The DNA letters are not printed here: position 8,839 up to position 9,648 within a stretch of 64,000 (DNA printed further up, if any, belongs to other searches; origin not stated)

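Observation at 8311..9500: Conserved block of about 1.2 kb shared by the left module and the right element: terS-like HTH gene plus about 500 bp of repeat-rich noncoding DNA (candidate ori/pac)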

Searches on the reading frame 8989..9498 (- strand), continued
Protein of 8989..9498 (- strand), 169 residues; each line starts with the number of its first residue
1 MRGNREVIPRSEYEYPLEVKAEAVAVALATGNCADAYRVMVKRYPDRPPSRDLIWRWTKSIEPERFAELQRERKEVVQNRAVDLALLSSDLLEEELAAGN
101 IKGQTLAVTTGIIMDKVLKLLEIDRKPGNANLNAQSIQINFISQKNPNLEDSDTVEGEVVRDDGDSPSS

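Call 103: search_protein_families(library=pfam, alignment_id=A6, max_evalue=0.001)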
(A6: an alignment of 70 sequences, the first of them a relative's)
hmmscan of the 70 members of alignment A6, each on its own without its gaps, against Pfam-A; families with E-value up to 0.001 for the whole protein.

A. member 1, P0096 (148 aa): 0 families

B. families by the number of members that match (of 70 scanned): 4 families
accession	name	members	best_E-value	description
PF16087.11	DUF4817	4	2.2e-05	Helix-turn-helix domain (DUF4817)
PF01527.26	HTH_Tnp_1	2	6.5e-06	Transposase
PF13384.12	HTH_23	2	4.5e-05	Homeodomain-like domain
PF13542.12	HTH_Tnp_ISL3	1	0.00051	Helix-turn-helix domain of transposase family ISL3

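Call 109: search_solved_structures(query=A6, max_evalue=10)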
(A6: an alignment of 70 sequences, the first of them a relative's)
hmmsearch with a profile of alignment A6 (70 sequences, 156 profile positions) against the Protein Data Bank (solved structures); distinct sequences matched with E-value up to 10: 22.
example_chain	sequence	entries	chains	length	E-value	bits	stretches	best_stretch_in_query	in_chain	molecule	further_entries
2ao9_A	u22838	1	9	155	0.00036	23.9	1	20-120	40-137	Phage protein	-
2rn7_A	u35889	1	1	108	0.024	18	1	2-56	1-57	IS629 orfA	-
4tpn_A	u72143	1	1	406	0.047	17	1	32-94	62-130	Putative P450-like protein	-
4tpo_A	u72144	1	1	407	0.047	17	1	32-94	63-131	Putative P450-like protein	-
9uyc_A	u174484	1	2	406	0.049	16.9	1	32-94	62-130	Putative P450-like protein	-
4l36_A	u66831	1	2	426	0.052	16.9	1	32-94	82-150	Putative P450-like protein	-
5d3u_A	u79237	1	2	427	0.054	16.8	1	32-94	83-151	P450-like protein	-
5d40_A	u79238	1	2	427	0.054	16.8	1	32-94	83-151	P450-like protein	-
4dzj_A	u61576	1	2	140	0.084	16.2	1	7-92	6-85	Gene 1 protein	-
3hef_A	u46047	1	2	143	0.15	15.4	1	5-92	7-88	Gene 1 protein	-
2jn6_A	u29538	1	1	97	0.17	15.2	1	8-57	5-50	Protein Cgl2762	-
4dyc_A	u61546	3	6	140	0.18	15.1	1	7-92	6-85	Terminase small subunit | Gene 1 protein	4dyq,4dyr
2v75_A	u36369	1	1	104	0.22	14.8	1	14-69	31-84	NUCLEAR POLYADENYLATED RNA-BINDING PROTEIN NAB2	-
2jps_A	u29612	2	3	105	0.23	14.8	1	14-69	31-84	Nuclear polyadenylated RNA-binding protein NAB2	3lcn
9c7z_A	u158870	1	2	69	0.41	13.9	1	7-39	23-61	HALC3_919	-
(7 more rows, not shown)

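Call 111: search_solved_structures(query=A5, max_evalue=10)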
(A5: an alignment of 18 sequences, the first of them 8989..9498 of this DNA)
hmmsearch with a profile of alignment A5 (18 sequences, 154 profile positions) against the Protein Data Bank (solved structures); distinct sequences matched with E-value up to 10: 0.
